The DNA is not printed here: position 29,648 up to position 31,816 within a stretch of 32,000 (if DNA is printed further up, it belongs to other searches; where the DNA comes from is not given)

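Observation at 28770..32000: Tandem array of membrane-tethered ECF-sigma-like proteins with an unplaced extracytoplasmic domain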

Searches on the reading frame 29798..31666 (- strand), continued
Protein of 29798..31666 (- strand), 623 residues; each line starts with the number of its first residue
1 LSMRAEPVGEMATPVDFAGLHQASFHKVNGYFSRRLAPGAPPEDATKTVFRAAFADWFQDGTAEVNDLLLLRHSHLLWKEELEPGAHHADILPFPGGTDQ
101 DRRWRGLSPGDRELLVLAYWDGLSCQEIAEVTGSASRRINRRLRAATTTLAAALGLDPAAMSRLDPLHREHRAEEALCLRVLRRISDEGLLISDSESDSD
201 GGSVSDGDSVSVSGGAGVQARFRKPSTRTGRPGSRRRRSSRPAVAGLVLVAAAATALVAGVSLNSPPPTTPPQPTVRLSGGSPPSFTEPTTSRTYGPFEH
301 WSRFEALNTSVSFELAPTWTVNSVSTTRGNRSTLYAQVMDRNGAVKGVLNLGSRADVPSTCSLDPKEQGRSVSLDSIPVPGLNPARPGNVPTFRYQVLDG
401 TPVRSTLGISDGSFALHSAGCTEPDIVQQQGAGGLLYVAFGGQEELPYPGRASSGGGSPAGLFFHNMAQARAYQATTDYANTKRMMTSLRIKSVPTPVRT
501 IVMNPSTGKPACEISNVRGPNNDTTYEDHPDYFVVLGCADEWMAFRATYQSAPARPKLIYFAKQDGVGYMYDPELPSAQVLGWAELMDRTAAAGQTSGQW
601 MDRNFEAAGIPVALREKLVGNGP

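Call 78: search_protein_families(library=ncbifam, proteins=[P0026, P0027, P0034, P0035, P0036, P0041, P0045, P0037, P0055, P0254], max_evalue=0.00001)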
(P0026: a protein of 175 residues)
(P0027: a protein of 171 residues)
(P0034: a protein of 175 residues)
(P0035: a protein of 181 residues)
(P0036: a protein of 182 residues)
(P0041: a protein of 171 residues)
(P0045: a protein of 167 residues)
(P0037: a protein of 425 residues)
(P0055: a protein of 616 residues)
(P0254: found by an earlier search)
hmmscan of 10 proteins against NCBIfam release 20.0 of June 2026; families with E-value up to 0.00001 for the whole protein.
P0026 (175 aa): 51 families (the best 25 are shown)
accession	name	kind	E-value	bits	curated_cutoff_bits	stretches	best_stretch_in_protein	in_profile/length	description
TIGR02952.1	Sig70_famx2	equivalog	5.6e-19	68.7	206.45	1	12-167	12-170/170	ECF subfamily RNA polymerase sigma factor, BldN family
TIGR02983.1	SigE-fam_strep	subfamily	1.7e-18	67.1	141.55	1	12-168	7-159/162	SigE family RNA polymerase sigma factor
NF007227.0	PRK09645.1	subfamily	6.8e-18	65.2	202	1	5-168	7-171/177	sigma-70 family RNA polymerase sigma factor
TIGR02937.1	sigma70-ECF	superfamily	7.5e-17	61.4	42.9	1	13-166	3-164/165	sigma-70 family RNA polymerase sigma factor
NF009171.0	PRK12518.1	equivalog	2.7e-16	60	208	1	12-168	28-185/191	RNA polymerase sigma factor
TIGR02985.1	Sig70_bacteroi1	subfamily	5.7e-16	59.2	126.4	1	12-165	2-160/162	RNA polymerase sigma-70 factor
TIGR02950.1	SigM_subfam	subfamily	2e-14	53.8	147.95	1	15-167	4-158/159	RNA polymerase sigma factor, SigM family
TIGR02959.1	SigZ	equivalog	2.5e-14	53.5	168.65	1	21-168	5-149/170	RNA polymerase sigma factor SigZ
NF004113.0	PRK05602.1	equivalog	2.4e-13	50.2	208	1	16-168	50-202/211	RNA polymerase sigma factor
TIGR02989.1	Sig-70_gvs1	subfamily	2.5e-13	50.3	124.55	1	12-165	2-156/158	RNA polymerase sigma-70 factor, Rhodopirellula/Verrucomicrobium family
NF007215.0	PRK09637.1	equivalog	3.1e-13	50.1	212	1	14-168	4-155/181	RNA polymerase sigma factor SigZ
NF009166.1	PRK12513.1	equivalog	1.3e-12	47.9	206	1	13-168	24-187/193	RNA polymerase sigma factor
NF058625.1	sigma_PG0214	equivalog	2.9e-12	46.6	130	1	13-168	6-162/170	GFO_1088 family ECF-type sigma factor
NF007230.0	PRK09648.1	subfamily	4.1e-12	46.2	209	1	24-169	39-191/195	RNA polymerase sigma factor ShbA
NF008888.0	PRK11922.1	equivalog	7.9e-12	45.3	204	1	36-171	55-200/231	RNA polymerase sigma factor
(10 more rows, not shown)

P0027 (171 aa): 25 families
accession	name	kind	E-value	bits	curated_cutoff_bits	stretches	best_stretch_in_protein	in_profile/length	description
TIGR02989.1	Sig-70_gvs1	subfamily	6.4e-16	58.7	124.55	1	14-158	4-155/158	RNA polymerase sigma-70 factor, Rhodopirellula/Verrucomicrobium family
TIGR02937.1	sigma70-ECF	superfamily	8.5e-16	58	42.9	1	17-159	7-163/165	sigma-70 family RNA polymerase sigma factor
TIGR02983.1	SigE-fam_strep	subfamily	3.1e-13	49.9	141.55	1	12-162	10-159/162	SigE family RNA polymerase sigma factor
TIGR02985.1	Sig70_bacteroi1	subfamily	7.4e-13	49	126.4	1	12-159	2-160/162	RNA polymerase sigma-70 factor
TIGR02959.1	SigZ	equivalog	2.7e-11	43.6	168.65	1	20-159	4-146/170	RNA polymerase sigma factor SigZ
NF058625.1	sigma_PG0214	equivalog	1.6e-10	40.9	130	1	29-165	22-165/170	GFO_1088 family ECF-type sigma factor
NF009164.0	PRK12511.1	equivalog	8.3e-10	38.5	185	1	34-160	27-158/182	RNA polymerase sigma factor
NF007227.0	PRK09645.1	subfamily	1e-09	38.5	202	1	17-158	19-167/177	sigma-70 family RNA polymerase sigma factor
NF007231.0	PRK09649.1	equivalog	3.3e-09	36.8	219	1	4-160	20-177/185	RNA polymerase sigma factor SigC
NF009166.1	PRK12513.1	equivalog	1.1e-08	35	206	1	11-164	22-189/193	RNA polymerase sigma factor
NF004113.0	PRK05602.1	equivalog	1.1e-08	34.9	208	1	12-166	46-206/211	RNA polymerase sigma factor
TIGR02950.1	SigM_subfam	subfamily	1.4e-08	34.7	147.95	1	18-159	7-156/159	RNA polymerase sigma factor, SigM family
TIGR02952.1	Sig70_famx2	equivalog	1.6e-08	34.7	206.45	1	12-158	12-167/170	ECF subfamily RNA polymerase sigma factor, BldN family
NF007215.0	PRK09637.1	equivalog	2.6e-08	34.1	212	1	19-159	9-152/181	RNA polymerase sigma factor SigZ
TIGR02984.1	Sig-70_plancto1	subfamily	6e-08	32.5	183.75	1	104-160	131-187/189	RNA polymerase sigma-70 factor, Planctomycetaceae-specific subfamily 1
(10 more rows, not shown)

P0034 (175 aa): 36 families (the best 25 are shown)
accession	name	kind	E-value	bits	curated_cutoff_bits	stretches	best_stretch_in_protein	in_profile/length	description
NF058625.1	sigma_PG0214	equivalog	7.9e-16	58.2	130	1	16-169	3-166/170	GFO_1088 family ECF-type sigma factor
TIGR02952.1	Sig70_famx2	equivalog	1.5e-15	57.6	206.45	1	15-164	9-170/170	ECF subfamily RNA polymerase sigma factor, BldN family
TIGR02983.1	SigE-fam_strep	subfamily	5.5e-14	52.4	141.55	1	15-167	4-161/162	SigE family RNA polymerase sigma factor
TIGR02937.1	sigma70-ECF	superfamily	7.9e-14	51.6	42.9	1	25-161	9-162/165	sigma-70 family RNA polymerase sigma factor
TIGR02989.1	Sig-70_gvs1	subfamily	9.3e-14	51.7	124.55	1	18-161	2-155/158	RNA polymerase sigma-70 factor, Rhodopirellula/Verrucomicrobium family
TIGR02950.1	SigM_subfam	subfamily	1.7e-13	50.7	147.95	1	28-163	11-157/159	RNA polymerase sigma factor, SigM family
NF007227.0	PRK09645.1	subfamily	6.8e-13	48.9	202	1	18-166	13-172/177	sigma-70 family RNA polymerase sigma factor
NF009170.0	PRK12517.1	subfamily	1.4e-11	44.2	197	1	109-170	121-182/188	RNA polymerase sigma factor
NF009168.0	PRK12515.1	subfamily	3.7e-11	42.9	236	1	24-166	29-181/189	RNA polymerase sigma factor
TIGR02985.1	Sig70_bacteroi1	subfamily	9.9e-11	42.1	126.4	1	18-160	2-158/162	RNA polymerase sigma-70 factor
TIGR02959.1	SigZ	equivalog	5.5e-10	39.3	168.65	1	27-166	5-150/170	RNA polymerase sigma factor SigZ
NF009166.1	PRK12513.1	equivalog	5e-09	36.1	206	1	26-168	31-190/193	RNA polymerase sigma factor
NF004113.0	PRK05602.1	equivalog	6.4e-09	35.7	208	1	20-171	48-208/211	RNA polymerase sigma factor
NF007226.0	PRK09644.1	equivalog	8.4e-09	35.7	199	1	29-169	13-162/166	RNA polymerase sigma factor SigM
TIGR02947.1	SigH_actino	hypoth_equivalog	1.6e-08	34.4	251.55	1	101-165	116-180/193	RNA polymerase sigma-70 factor, TIGR02947 family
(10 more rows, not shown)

P0035 (181 aa): 35 families (the best 25 are shown)
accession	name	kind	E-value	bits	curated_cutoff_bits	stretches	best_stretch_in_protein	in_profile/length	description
TIGR02983.1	SigE-fam_strep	subfamily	3.3e-19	69.3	141.55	1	18-170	4-156/162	SigE family RNA polymerase sigma factor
TIGR02952.1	Sig70_famx2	equivalog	3.3e-16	59.7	206.45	1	16-165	7-163/170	ECF subfamily RNA polymerase sigma factor, BldN family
TIGR02989.1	Sig-70_gvs1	subfamily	4.2e-14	52.8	124.55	1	21-169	2-155/158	RNA polymerase sigma-70 factor, Rhodopirellula/Verrucomicrobium family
TIGR02985.1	Sig70_bacteroi1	subfamily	7.6e-14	52.2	126.4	1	21-167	2-157/162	RNA polymerase sigma-70 factor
TIGR02937.1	sigma70-ECF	superfamily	1e-13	51.3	42.9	1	21-169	2-162/165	sigma-70 family RNA polymerase sigma factor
TIGR02950.1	SigM_subfam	subfamily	1.2e-13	51.2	147.95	1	24-171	4-157/159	RNA polymerase sigma factor, SigM family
NF004113.0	PRK05602.1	equivalog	2.2e-12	47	208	1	19-175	44-204/211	RNA polymerase sigma factor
NF058625.1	sigma_PG0214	equivalog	2.3e-12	47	130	1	39-174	23-163/170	GFO_1088 family ECF-type sigma factor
TIGR02960.1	SigX5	hypoth_equivalog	2.6e-12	46.6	264.75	1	113-174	131-192/322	RNA polymerase sigma-70 factor, TIGR02960 family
NF009169.0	PRK12516.1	equivalog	1.9e-11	43.7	321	1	40-177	30-169/188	RNA polymerase sigma factor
NF009166.1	PRK12513.1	equivalog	2.6e-11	43.6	206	1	19-176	21-190/193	RNA polymerase sigma factor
NF009192.0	PRK12540.1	equivalog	2.8e-10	40.1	307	1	67-173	55-160/182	RNA polymerase sigma factor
NF006550.0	PRK09047.1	equivalog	4.3e-10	39.4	173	1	115-175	130-190/194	RNA polymerase sigma factor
NF006089.0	PRK08241.1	subfamily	8e-10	38.3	240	1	113-170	145-202/343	RNA polymerase subunit sigma-70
NF009199.0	PRK12547.1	subfamily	2.1e-09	37.1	219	1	45-174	31-162/184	RNA polymerase sigma factor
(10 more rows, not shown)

P0036 (182 aa): 42 families (the best 25 are shown)
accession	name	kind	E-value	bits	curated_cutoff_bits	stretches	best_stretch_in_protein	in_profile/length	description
TIGR02937.1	sigma70-ECF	superfamily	4.9e-17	62.1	42.9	1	20-158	8-164/165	sigma-70 family RNA polymerase sigma factor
TIGR02983.1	SigE-fam_strep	subfamily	5.9e-16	58.8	141.55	1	12-159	5-158/162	SigE family RNA polymerase sigma factor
NF058625.1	sigma_PG0214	equivalog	1.5e-15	57.3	130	1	13-160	4-162/170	GFO_1088 family ECF-type sigma factor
TIGR02952.1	Sig70_famx2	equivalog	1.3e-14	54.5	206.45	1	13-157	11-168/170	ECF subfamily RNA polymerase sigma factor, BldN family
TIGR02985.1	Sig70_bacteroi1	subfamily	6.5e-14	52.5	126.4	1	14-159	2-162/162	RNA polymerase sigma-70 factor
NF009168.0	PRK12515.1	subfamily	3e-13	49.7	236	1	20-164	29-184/189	RNA polymerase sigma factor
TIGR02989.1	Sig-70_gvs1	subfamily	1.4e-12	47.8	124.55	1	14-156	2-155/158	RNA polymerase sigma-70 factor, Rhodopirellula/Verrucomicrobium family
NF007227.0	PRK09645.1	subfamily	1.6e-12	47.7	202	1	12-164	12-175/177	sigma-70 family RNA polymerase sigma factor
TIGR02950.1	SigM_subfam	subfamily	7.7e-11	42.1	147.95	1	24-156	11-155/159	RNA polymerase sigma factor, SigM family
NF007229.0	PRK09647.1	equivalog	8e-11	41.7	265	1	23-165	54-208/220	RNA polymerase sigma factor SigE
NF009166.1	PRK12513.1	equivalog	9.2e-11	41.8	206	1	15-162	24-189/193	RNA polymerase sigma factor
TIGR02959.1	SigZ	equivalog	8e-10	38.8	168.65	1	24-162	6-151/170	RNA polymerase sigma factor SigZ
NF009170.0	PRK12517.1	subfamily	8.3e-10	38.4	197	1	12-161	22-178/188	RNA polymerase sigma factor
NF007230.0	PRK09648.1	subfamily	2.9e-09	36.9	209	1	21-160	34-190/195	RNA polymerase sigma factor ShbA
NF008894.0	PRK11924.3-1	equivalog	3.7e-09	36.9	258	1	23-162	32-184/188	RNA polymerase sigma factor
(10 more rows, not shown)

P0041 (171 aa): 44 families (the best 25 are shown)
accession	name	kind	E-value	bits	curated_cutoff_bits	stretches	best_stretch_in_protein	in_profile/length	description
TIGR02983.1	SigE-fam_strep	subfamily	2.2e-20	73.2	141.55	1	12-162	4-159/162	SigE family RNA polymerase sigma factor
TIGR02985.1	Sig70_bacteroi1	subfamily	6.8e-20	71.9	126.4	1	15-159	2-160/162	RNA polymerase sigma-70 factor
NF058625.1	sigma_PG0214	equivalog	9.1e-16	58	130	1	15-162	5-162/170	GFO_1088 family ECF-type sigma factor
TIGR02937.1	sigma70-ECF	superfamily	1.2e-15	57.5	42.9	1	15-160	2-164/165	sigma-70 family RNA polymerase sigma factor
TIGR02989.1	Sig-70_gvs1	subfamily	1.6e-14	54.1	124.55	1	15-158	2-155/158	RNA polymerase sigma-70 factor, Rhodopirellula/Verrucomicrobium family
NF009166.1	PRK12513.1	equivalog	5.6e-13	49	206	1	15-163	23-188/193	RNA polymerase sigma factor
TIGR02959.1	SigZ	equivalog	6.1e-12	45.7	168.65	1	25-162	6-149/170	RNA polymerase sigma factor SigZ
NF006550.0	PRK09047.1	equivalog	8.2e-12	45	173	1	104-162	130-188/194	RNA polymerase sigma factor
NF004113.0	PRK05602.1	equivalog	9e-12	45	208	1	18-166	49-206/211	RNA polymerase sigma factor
NF009192.0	PRK12540.1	equivalog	3.3e-11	43.1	307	1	27-165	18-163/182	RNA polymerase sigma factor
TIGR02952.1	Sig70_famx2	equivalog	4.8e-11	42.8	206.45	1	15-161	12-170/170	ECF subfamily RNA polymerase sigma factor, BldN family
NF006930.0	PRK09415.1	subfamily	2e-10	40.8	198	1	102-162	116-176/179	RNA polymerase factor sigma C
NF009183.0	PRK12531.1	equivalog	2.4e-10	40.5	353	0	108-161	136-189/194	RNA polymerase sigma factor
NF009185.0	PRK12533.1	equivalog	2.4e-10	40.4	248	1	38-166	53-198/231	RNA polymerase sigma factor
TIGR02950.1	SigM_subfam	subfamily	2.6e-10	40.3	147.95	1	17-161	3-158/159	RNA polymerase sigma factor, SigM family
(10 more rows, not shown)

P0045 (167 aa): 60 families (the best 25 are shown)
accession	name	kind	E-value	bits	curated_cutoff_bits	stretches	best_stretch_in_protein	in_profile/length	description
TIGR02983.1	SigE-fam_strep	subfamily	3.2e-22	79.1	141.55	1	3-158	3-160/162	SigE family RNA polymerase sigma factor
TIGR02937.1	sigma70-ECF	superfamily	1.1e-20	73.9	42.9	1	8-156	3-165/165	sigma-70 family RNA polymerase sigma factor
TIGR02985.1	Sig70_bacteroi1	subfamily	9.5e-19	68.2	126.4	1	7-156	2-162/162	RNA polymerase sigma-70 factor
NF004113.0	PRK05602.1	equivalog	1.4e-16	60.8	208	1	19-159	58-204/211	RNA polymerase sigma factor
NF058625.1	sigma_PG0214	equivalog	1.9e-16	60.3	130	1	21-158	19-163/170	GFO_1088 family ECF-type sigma factor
TIGR02959.1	SigZ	equivalog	3.2e-16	59.6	168.65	1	17-164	6-156/170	RNA polymerase sigma factor SigZ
NF009171.0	PRK12518.1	equivalog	2.4e-15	56.9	208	1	8-158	29-186/191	RNA polymerase sigma factor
NF007227.0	PRK09645.1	subfamily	6.4e-15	55.5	202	1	11-159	18-173/177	sigma-70 family RNA polymerase sigma factor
NF009172.0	PRK12519.1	subfamily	3.8e-14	52.7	222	1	12-158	35-191/194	RNA polymerase sigma factor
NF009166.1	PRK12513.1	equivalog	5.5e-14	52.3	206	1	8-158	24-188/193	RNA polymerase sigma factor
NF053879.1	RNAPolSigSigVBac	equivalog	8e-14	51.6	190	1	58-157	58-156/160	RNA polymerase sigma factor SigV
TIGR02989.1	Sig-70_gvs1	subfamily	1.4e-13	51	124.55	1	7-153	2-155/158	RNA polymerase sigma-70 factor, Rhodopirellula/Verrucomicrobium family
NF007215.0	PRK09637.1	equivalog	1.6e-13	51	212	1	14-165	9-163/181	RNA polymerase sigma factor SigZ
TIGR02950.1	SigM_subfam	subfamily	4.5e-13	49.3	147.95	1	11-156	5-158/159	RNA polymerase sigma factor, SigM family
TIGR02952.1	Sig70_famx2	equivalog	5.5e-13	49.2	206.45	1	5-156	10-170/170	ECF subfamily RNA polymerase sigma factor, BldN family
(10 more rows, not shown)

P0037 (425 aa): 7 families
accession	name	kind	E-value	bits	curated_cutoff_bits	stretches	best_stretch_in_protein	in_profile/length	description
TIGR02985.1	Sig70_bacteroi1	subfamily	5.4e-13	49.5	126.4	0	74-145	93-162/162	RNA polymerase sigma-70 factor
TIGR02937.1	sigma70-ECF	superfamily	1.5e-08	34.4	42.9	1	85-145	105-165/165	sigma-70 family RNA polymerase sigma factor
TIGR02983.1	SigE-fam_strep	subfamily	3e-08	33.7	141.55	1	33-146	32-159/162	SigE family RNA polymerase sigma factor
NF004113.0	PRK05602.1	equivalog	8.5e-08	32.1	208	1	84-148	140-204/211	RNA polymerase sigma factor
NF009166.1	PRK12513.1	equivalog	1.7e-07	31.1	206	0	85-150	126-191/193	RNA polymerase sigma factor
NF006550.0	PRK09047.1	equivalog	1.9e-07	30.7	173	1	89-149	131-191/194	RNA polymerase sigma factor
NF009190.0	PRK12538.1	equivalog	9.3e-07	28.8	303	0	85-146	156-220/233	RNA polymerase sigma factor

P0055 (616 aa): 8 families
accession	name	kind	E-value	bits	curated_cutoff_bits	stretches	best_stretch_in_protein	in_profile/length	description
TIGR02937.1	sigma70-ECF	superfamily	2.3e-09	37.1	42.9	1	12-161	4-162/165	sigma-70 family RNA polymerase sigma factor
TIGR02989.1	Sig-70_gvs1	subfamily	3.3e-09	36.9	124.55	1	10-152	2-146/158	RNA polymerase sigma-70 factor, Rhodopirellula/Verrucomicrobium family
NF007227.0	PRK09645.1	subfamily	1e-08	35.3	202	1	10-157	14-163/177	sigma-70 family RNA polymerase sigma factor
NF009166.1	PRK12513.1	equivalog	1.9e-08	34.2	206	1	11-161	24-183/193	RNA polymerase sigma factor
TIGR02985.1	Sig70_bacteroi1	subfamily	2.6e-08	34.2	126.4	1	10-161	2-159/162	RNA polymerase sigma-70 factor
NF009168.0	PRK12515.1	subfamily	3.7e-07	29.8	236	1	12-161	25-176/189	RNA polymerase sigma factor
NF007228.0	PRK09646.1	subfamily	3.2e-06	26.9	226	1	11-162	32-188/194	ECF RNA polymerase sigma factor SigK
TIGR02952.1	Sig70_famx2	equivalog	6.2e-06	26.2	206.45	1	11-162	13-168/170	ECF subfamily RNA polymerase sigma factor, BldN family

P0254 (595 aa): 0 families
